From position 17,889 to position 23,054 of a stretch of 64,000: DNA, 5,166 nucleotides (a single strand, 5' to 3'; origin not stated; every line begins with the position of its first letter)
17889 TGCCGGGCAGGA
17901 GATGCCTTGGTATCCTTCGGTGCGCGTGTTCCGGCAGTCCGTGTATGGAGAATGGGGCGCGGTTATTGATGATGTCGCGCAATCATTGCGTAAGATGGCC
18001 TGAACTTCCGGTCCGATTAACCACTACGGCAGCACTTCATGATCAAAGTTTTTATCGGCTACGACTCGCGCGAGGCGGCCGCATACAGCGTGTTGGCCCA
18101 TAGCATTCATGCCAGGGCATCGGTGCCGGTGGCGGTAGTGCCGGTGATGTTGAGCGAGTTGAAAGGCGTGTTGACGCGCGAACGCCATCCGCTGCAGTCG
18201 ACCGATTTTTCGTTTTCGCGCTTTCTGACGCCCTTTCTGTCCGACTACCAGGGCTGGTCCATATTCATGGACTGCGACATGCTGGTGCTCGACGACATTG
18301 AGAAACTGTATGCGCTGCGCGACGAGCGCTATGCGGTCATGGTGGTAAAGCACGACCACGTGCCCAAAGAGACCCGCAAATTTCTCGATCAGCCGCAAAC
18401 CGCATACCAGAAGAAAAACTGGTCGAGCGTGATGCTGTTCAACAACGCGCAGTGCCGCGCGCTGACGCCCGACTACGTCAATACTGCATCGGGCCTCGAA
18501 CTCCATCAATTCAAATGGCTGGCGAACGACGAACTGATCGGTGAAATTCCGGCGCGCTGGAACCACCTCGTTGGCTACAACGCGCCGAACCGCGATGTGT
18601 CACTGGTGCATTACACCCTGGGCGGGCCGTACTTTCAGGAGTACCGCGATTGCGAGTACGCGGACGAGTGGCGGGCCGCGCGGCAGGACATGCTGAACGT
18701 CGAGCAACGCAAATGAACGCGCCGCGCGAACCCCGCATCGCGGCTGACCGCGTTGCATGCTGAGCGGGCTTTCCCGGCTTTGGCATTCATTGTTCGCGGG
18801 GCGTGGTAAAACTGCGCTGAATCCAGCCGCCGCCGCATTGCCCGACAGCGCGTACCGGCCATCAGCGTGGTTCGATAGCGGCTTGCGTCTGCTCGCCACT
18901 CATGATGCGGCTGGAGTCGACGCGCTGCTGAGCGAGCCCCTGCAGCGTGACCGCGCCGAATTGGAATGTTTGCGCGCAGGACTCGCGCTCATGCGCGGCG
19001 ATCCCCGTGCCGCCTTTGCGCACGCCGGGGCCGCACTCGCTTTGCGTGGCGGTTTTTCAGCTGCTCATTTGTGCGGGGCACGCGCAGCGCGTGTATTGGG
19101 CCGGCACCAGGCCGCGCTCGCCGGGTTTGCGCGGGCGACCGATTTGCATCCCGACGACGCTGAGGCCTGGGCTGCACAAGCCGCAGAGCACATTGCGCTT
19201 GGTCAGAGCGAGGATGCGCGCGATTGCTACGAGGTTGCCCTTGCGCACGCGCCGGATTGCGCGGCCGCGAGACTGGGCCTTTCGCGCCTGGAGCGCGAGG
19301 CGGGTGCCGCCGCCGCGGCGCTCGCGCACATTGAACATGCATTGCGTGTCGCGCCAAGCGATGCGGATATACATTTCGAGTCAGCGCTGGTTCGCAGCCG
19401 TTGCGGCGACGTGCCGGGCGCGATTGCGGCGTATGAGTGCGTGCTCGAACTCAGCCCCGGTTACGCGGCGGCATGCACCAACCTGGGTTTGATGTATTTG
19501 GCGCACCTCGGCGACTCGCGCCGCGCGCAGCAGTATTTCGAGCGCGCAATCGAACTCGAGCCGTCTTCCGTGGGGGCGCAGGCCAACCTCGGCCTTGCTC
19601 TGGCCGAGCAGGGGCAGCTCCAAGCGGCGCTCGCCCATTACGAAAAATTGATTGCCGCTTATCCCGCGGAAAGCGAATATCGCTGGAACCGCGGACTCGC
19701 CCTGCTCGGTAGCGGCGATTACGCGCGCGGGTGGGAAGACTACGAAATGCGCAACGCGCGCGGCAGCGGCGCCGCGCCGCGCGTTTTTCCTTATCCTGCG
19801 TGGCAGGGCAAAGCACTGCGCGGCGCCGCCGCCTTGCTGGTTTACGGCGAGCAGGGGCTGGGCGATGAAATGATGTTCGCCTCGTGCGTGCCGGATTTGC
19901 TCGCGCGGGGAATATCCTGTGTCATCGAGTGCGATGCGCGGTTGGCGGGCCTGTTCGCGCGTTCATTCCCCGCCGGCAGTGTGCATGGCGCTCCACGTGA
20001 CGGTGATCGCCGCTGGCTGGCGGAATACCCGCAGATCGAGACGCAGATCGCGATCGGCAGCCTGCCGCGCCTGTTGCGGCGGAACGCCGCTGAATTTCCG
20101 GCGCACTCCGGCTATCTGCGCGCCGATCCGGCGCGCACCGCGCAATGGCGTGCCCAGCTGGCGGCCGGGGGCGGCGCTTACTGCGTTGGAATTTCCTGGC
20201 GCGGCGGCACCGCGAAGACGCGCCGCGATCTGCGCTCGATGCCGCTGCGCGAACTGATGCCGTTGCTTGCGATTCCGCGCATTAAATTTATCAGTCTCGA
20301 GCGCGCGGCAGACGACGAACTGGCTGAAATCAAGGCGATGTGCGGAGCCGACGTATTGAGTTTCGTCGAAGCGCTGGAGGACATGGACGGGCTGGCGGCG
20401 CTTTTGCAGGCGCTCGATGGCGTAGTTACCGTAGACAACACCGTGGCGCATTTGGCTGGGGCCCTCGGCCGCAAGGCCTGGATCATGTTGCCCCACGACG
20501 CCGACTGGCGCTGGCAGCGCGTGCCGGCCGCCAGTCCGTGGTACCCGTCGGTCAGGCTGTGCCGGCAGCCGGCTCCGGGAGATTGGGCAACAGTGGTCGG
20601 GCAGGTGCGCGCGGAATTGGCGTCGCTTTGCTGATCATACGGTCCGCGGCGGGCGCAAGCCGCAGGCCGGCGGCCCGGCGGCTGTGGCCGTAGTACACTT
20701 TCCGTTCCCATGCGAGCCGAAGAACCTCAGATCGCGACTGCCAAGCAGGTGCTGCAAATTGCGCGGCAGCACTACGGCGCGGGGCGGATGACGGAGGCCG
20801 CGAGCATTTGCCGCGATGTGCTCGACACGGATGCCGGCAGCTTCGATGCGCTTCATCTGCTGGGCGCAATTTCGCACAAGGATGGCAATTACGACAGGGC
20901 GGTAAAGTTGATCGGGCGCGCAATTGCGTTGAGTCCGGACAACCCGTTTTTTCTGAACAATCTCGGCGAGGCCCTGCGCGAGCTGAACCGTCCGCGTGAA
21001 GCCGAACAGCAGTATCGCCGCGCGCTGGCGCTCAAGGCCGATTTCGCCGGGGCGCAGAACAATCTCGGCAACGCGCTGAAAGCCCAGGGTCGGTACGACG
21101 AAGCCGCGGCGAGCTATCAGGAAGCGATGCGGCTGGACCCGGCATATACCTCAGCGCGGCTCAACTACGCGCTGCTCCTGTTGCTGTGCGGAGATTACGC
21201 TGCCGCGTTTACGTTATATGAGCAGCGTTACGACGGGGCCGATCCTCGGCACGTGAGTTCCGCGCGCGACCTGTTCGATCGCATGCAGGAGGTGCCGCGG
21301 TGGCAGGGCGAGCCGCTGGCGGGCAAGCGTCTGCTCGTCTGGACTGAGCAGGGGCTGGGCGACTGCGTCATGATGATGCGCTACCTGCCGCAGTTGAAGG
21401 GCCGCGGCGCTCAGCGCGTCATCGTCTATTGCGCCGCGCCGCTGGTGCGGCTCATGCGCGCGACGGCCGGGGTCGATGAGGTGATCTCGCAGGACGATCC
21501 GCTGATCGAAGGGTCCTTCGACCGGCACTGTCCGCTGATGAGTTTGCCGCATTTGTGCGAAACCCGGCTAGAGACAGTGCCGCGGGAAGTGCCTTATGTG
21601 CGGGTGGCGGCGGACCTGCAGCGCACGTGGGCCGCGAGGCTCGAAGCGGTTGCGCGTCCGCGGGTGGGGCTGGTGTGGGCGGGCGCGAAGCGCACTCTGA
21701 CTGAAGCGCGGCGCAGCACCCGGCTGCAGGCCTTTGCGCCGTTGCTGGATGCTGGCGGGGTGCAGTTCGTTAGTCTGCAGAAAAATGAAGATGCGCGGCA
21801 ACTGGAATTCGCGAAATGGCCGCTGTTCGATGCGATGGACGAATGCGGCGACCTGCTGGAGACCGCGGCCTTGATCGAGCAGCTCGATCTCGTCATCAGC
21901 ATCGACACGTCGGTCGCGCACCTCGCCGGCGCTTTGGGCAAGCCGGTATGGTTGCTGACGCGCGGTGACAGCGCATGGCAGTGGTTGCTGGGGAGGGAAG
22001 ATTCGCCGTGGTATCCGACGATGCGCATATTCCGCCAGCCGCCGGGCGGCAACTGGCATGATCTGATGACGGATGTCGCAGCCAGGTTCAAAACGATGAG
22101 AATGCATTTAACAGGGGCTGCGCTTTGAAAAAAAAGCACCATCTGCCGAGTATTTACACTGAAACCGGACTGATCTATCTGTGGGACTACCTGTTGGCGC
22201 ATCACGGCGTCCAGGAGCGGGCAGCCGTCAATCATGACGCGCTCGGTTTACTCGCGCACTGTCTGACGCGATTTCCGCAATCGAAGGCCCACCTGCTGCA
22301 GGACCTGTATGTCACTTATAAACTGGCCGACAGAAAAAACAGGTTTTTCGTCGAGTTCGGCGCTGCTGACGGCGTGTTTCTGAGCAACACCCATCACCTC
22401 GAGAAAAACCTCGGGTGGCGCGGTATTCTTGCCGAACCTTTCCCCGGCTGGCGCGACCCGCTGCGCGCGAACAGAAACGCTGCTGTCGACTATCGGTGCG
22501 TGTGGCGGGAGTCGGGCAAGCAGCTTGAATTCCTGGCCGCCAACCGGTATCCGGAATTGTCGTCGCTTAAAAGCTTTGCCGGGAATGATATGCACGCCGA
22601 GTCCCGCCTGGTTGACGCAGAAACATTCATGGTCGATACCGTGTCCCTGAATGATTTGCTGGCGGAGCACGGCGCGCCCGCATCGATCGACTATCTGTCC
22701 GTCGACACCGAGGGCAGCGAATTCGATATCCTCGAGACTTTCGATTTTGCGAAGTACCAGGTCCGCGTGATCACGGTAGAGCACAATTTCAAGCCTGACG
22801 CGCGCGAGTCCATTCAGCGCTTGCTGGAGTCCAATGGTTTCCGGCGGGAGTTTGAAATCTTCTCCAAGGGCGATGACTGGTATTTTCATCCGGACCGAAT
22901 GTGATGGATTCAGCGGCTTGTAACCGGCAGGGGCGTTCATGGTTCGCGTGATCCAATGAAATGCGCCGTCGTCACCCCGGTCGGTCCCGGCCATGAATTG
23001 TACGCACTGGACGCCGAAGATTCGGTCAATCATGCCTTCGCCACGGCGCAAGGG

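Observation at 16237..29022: Array of six paralogous TPR + GT9-like glycosyltransferases in one operon-like block next to three pilin genes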

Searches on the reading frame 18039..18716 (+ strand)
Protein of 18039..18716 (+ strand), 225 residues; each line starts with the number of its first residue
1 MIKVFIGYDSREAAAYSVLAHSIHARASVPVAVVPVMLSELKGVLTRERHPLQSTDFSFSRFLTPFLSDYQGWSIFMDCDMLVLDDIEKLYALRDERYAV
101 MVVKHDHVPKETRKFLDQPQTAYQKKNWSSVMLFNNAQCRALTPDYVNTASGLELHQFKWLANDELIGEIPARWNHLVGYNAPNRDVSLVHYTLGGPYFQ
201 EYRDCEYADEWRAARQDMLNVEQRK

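Call 4: search_protein_families(library=pfam, proteins=[window:18039-18716:+], max_evalue=0.01)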
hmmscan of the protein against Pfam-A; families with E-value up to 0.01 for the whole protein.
window:18039-18716:+ (225 aa): 1 family
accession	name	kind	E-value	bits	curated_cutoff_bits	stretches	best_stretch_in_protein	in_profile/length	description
PF01501.26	Glyco_transf_8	-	0.00028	21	24.3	1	51-133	79-150/253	Glycosyl transferase family 8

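Call 5: search_protein_families(library=ncbifam, proteins=[window:18039-18716:+], max_evalue=0.01)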
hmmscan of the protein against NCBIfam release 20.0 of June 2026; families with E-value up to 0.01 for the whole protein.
window:18039-18716:+ (225 aa): 0 families

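Call 65: search_solved_structures(query=window:18039-18716:+, max_evalue=1, show_alignments=1)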
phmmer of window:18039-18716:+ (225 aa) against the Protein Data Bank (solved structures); distinct sequences matched with E-value up to 1: 1.
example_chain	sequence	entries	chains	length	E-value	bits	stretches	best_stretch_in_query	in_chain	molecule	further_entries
3fb2_A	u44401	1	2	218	0.36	13.8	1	202-224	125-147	Spectrin alpha chain, brain spectrin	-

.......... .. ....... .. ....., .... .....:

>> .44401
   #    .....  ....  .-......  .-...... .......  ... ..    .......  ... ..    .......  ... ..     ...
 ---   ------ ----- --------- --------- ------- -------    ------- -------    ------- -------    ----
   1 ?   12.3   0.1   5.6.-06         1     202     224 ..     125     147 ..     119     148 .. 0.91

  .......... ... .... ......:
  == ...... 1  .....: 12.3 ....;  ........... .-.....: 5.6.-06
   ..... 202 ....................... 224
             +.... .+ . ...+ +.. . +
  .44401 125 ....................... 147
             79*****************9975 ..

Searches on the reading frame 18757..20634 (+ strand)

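Call 4: search_protein_families(library=pfam, proteins=[window:18757-20634:+], max_evalue=0.01)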
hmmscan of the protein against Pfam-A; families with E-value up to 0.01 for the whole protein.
window:18757-20634:+ (625 aa): 17 families
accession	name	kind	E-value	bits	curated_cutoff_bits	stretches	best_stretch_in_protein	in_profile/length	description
PF13432.12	TPR_16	-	7.8e-18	65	32.7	3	251-304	10-63/65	Tetratricopeptide repeat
PF13431.12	TPR_17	-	1.8e-17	62.5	24.4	1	260-292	1-33/34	Tetratricopeptide repeat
PF14559.12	TPR_19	-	2.8e-16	60.1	25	3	251-309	4-62/68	Tetratricopeptide repeat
PF13414.12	TPR_11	-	5.2e-16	58.5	26.8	3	279-319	1-41/42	TPR repeat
PF00515.34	TPR_1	-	2.6e-15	55.9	27.8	2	275-300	4-29/34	Tetratricopeptide repeat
PF07719.23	TPR_2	-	5.1e-15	54.7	27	2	135-167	1-33/34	Tetratricopeptide repeat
PF13428.12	TPR_14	-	2e-14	53.1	23.5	1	136-178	2-44/44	Tetratricopeptide repeat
PF13371.12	TPR_9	-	3.9e-12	46.5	35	2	185-234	11-60/73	Tetratricopeptide repeat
PF13181.12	TPR_8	-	1.9e-11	43.6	25.7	1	237-270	1-33/34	Tetratricopeptide repeat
PF13424.12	TPR_12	-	9.5e-10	39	30.1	1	209-267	9-74/77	Tetratricopeptide repeat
PF23914.1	TPR_CcmH_CycH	-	6.1e-09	36.3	42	2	131-234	46-152/158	Cytochrome c-type biogenesis protein H TPR domain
PF13174.12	TPR_6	-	2.3e-08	34.6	26.3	0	277-303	5-31/33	Tetratricopeptide repeat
PF13176.12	TPR_7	-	1.6e-07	31.3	27.9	1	239-268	1-29/36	Tetratricopeptide repeat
PF01075.23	Glyco_transf_9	-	0.0023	17.8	22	1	543-573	174-204/247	Glycosyltransferase family 9 (heptosyltransferase)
PF24575.1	TPR_Slam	-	0.0028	18.5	35.2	0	279-316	54-91/104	Surface lipoprotein assembly modifier, N-terminal TPR repeats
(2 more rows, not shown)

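Call 5: search_protein_families(library=ncbifam, proteins=[window:18757-20634:+], max_evalue=0.01)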
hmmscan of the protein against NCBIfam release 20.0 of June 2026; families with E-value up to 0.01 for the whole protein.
window:18757-20634:+ (625 aa): 23 families
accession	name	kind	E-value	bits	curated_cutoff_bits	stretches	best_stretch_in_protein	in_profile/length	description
TIGR02917.1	PEP_TPR_lipo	equivalog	3.2e-19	68.3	312.2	2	218-330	378-489/899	XrtA/PEP-CTERM system TPR-repeat protein PrsT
NF033762.1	social_mot_Tgl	equivalog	3.4e-16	59.3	225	2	202-327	30-157/252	social motility TPR repeat lipoprotein Tgl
NF040959.1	MamA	equivalog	5.8e-16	58.5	200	2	109-268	45-203/204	magnetosome protein MamA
TIGR02521.1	type_IV_pilW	equivalog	3.9e-13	49.5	154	1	181-308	43-171/234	type IV pilus biogenesis/stability protein PilW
NF033920.0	C39_PA2778_fam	equivalog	5.3e-10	39.1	150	2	109-200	164-255/255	PA2778 family cysteine peptidase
TIGR03939.1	PGA_TPR_OMP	equivalog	5.1e-09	34.9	366.65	2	108-205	93-190/800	poly-beta-1,6 N-acetyl-D-glucosamine export porin PgaA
NF033758.1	gliding_GltE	equivalog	1.2e-08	34.3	225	1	81-316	100-334/411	adventurous gliding motility TPR repeat lipoprotein GltE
NF011721.1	PRK15174.1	equivalog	3.7e-06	25.4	1200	1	93-234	173-315/656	Vi polysaccharide transport protein VexE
TIGR02552.1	LcrH_SycD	equivalog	5.6e-06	26.1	104.8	1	108-167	59-118/136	SycD/LcrH family type III secretion system chaperone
NF008391.2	PRK11189.1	equivalog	1.9e-05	24.3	250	0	251-328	78-155/297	lipoprotein NlpI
NF052415.1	T3SS_chap_SctY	equivalog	8.2e-05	23.1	70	0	133-231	4-105/106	type III secretion apparatus assembly chaperone SctY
NF002725.1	PRK02603.1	equivalog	8.4e-05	22.6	143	1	217-314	49-147/173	photosystem I assembly protein Ycf3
NF047507.1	TPR_BatC_Lepto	exception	0.00011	21.8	175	0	198-279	53-137/214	TPR repeat-containing protein BatC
NF008757.0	PRK11788.1-5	equivalog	0.0003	20.1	363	0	135-196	180-241/388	lipopolysaccharide assembly protein LapB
NF008755.0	PRK11788.1-3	equivalog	0.00044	19.7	430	0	51-197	164-310/388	lipopolysaccharide assembly protein LapB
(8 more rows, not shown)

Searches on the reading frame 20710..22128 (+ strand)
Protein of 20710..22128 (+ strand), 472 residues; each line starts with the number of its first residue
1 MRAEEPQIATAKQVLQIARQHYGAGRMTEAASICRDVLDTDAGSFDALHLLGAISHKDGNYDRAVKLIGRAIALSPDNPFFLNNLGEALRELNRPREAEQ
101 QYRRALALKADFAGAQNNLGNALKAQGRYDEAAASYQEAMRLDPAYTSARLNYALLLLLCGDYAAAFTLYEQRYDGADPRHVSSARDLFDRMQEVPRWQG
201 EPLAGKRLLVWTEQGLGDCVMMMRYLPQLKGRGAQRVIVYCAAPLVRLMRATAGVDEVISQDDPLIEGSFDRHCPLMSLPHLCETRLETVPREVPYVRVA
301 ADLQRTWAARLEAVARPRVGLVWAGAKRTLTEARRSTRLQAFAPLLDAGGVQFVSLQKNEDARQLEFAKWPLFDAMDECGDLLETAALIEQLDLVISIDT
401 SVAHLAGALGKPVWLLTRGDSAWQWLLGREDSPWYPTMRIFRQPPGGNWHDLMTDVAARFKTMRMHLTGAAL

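Call 4: search_protein_families(library=pfam, proteins=[window:20710-22128:+], max_evalue=0.01)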
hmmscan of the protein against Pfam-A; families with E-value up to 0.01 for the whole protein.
window:20710-22128:+ (472 aa): 23 families
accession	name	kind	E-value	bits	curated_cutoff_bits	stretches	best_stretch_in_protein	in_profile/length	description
PF07719.23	TPR_2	-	1.8e-20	71.8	27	3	114-145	2-33/34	Tetratricopeptide repeat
PF13432.12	TPR_16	-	2.6e-19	69.7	32.7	3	85-145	3-63/65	Tetratricopeptide repeat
PF13431.12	TPR_17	-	7e-19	66.9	24.4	1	70-100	4-34/34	Tetratricopeptide repeat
PF00515.34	TPR_1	-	3.1e-18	65.2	27.8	3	115-145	3-33/34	Tetratricopeptide repeat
PF13414.12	TPR_11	-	1.8e-17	63.2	26.8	3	120-157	1-38/42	TPR repeat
PF13176.12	TPR_7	-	5.8e-17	60.7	27.9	2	47-78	1-32/36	Tetratricopeptide repeat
PF14559.12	TPR_19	-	1.2e-16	61.3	25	3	57-111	3-57/68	Tetratricopeptide repeat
PF13181.12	TPR_8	-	3.7e-16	58.3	25.7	1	114-145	2-33/34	Tetratricopeptide repeat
PF13374.12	TPR_10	-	3.9e-15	55.7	27.5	2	113-141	2-30/42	Tetratricopeptide repeat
PF13424.12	TPR_12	-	4.2e-15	56.1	30.1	2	46-109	4-75/77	Tetratricopeptide repeat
PF13428.12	TPR_14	-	9.1e-15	54.2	23.5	2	115-155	3-43/44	Tetratricopeptide repeat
PF07721.20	TPR_4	-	9.7e-08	32.4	27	0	114-135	2-23/26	Tetratricopeptide repeat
PF23914.1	TPR_CcmH_CycH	-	3.8e-07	30.5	42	0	119-163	56-100/158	Cytochrome c-type biogenesis protein H TPR domain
PF25063.1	ARM_TT21_C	-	1.6e-06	28.6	35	1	12-74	96-158/209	Tetratricopeptide repeat protein 21 C-terminal ARM domain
PF24575.1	TPR_Slam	-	1.9e-06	28.7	35.2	1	122-166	56-100/104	Surface lipoprotein assembly modifier, N-terminal TPR repeats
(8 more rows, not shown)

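Call 5: search_protein_families(library=ncbifam, proteins=[window:20710-22128:+], max_evalue=0.01)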
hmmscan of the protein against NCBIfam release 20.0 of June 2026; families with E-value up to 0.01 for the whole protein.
window:20710-22128:+ (472 aa): 21 families
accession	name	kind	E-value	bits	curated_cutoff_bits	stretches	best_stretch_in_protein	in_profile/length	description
NF033762.1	social_mot_Tgl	equivalog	2.6e-15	56.4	225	2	51-139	37-126/252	social motility TPR repeat lipoprotein Tgl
TIGR02917.1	PEP_TPR_lipo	equivalog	6.3e-15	54.1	312.2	1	9-168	734-892/899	XrtA/PEP-CTERM system TPR-repeat protein PrsT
NF040959.1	MamA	equivalog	3.8e-14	52.6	200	1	14-151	40-177/204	magnetosome protein MamA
TIGR02521.1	type_IV_pilW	equivalog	1.4e-13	51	154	1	7-172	27-194/234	type IV pilus biogenesis/stability protein PilW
NF033758.1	gliding_GltE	equivalog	1e-11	44.5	225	1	40-172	217-350/411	adventurous gliding motility TPR repeat lipoprotein GltE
TIGR02552.1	LcrH_SycD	equivalog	2.4e-11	43.5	104.8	1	12-110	19-117/136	SycD/LcrH family type III secretion system chaperone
NF033920.0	C39_PA2778_fam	equivalog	3.4e-10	39.8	150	2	6-109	151-254/255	PA2778 family cysteine peptidase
NF047371.1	FlcA_CTERM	equivalog_domain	1.5e-08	33.6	300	2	122-175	164-218/646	periplasmic flagellar collar protein FlcA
NF053607.1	CHU_0125_OmpA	equivalog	6e-08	31.7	620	1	55-141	29-115/639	CHU_0125 family OmpA-like outer membrane integrity protein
NF052415.1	T3SS_chap_SctY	equivalog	7.9e-08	32.8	70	2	45-141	6-105/106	type III secretion apparatus assembly chaperone SctY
NF008757.0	PRK11788.1-5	equivalog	5.5e-07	29.1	363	1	6-107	175-273/388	lipopolysaccharide assembly protein LapB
NF008391.2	PRK11189.1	equivalog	1e-06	28.4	250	1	99-174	85-160/297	lipoprotein NlpI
TIGR03939.1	PGA_TPR_OMP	equivalog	1.1e-06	27.2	366.65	1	24-172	66-213/800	poly-beta-1,6 N-acetyl-D-glucosamine export porin PgaA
NF052400.1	M48_BAM_BepA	equivalog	1.5e-05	24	570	1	20-152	316-448/483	beta-barrel assembly-enhancing protease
TIGR02193.1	heptsyl_trn_I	equivalog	4.4e-05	22.9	185.3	1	381-414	245-278/320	lipopolysaccharide heptosyltransferase I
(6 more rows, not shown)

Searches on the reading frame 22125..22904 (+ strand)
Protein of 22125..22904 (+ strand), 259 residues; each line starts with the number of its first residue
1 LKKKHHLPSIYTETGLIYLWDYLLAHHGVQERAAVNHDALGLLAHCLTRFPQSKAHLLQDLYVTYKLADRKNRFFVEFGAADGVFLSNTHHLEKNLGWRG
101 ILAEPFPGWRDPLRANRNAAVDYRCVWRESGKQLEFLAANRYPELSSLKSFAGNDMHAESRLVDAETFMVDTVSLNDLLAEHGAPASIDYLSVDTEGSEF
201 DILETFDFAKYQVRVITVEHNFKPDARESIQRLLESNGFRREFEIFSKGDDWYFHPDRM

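Call 4: search_protein_families(library=pfam, proteins=[window:22125-22904:+], max_evalue=0.01)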
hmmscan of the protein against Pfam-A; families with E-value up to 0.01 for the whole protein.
window:22125-22904:+ (259 aa): 1 family
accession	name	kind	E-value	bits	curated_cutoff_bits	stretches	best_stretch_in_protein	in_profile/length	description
PF05050.19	Methyltransf_21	-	1.2e-18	68.3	22.7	1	78-240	2-172/173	Methyltransferase FkbM domain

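Call 5: search_protein_families(library=ncbifam, proteins=[window:22125-22904:+], max_evalue=0.01)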
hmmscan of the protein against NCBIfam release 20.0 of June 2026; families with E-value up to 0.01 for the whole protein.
window:22125-22904:+ (259 aa): 1 family
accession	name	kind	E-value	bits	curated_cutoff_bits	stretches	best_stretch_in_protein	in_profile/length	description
TIGR01444.1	fkbM_fam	subfamily_domain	1.5e-10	41.7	37.7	1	76-219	3-141/143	FkbM family methyltransferase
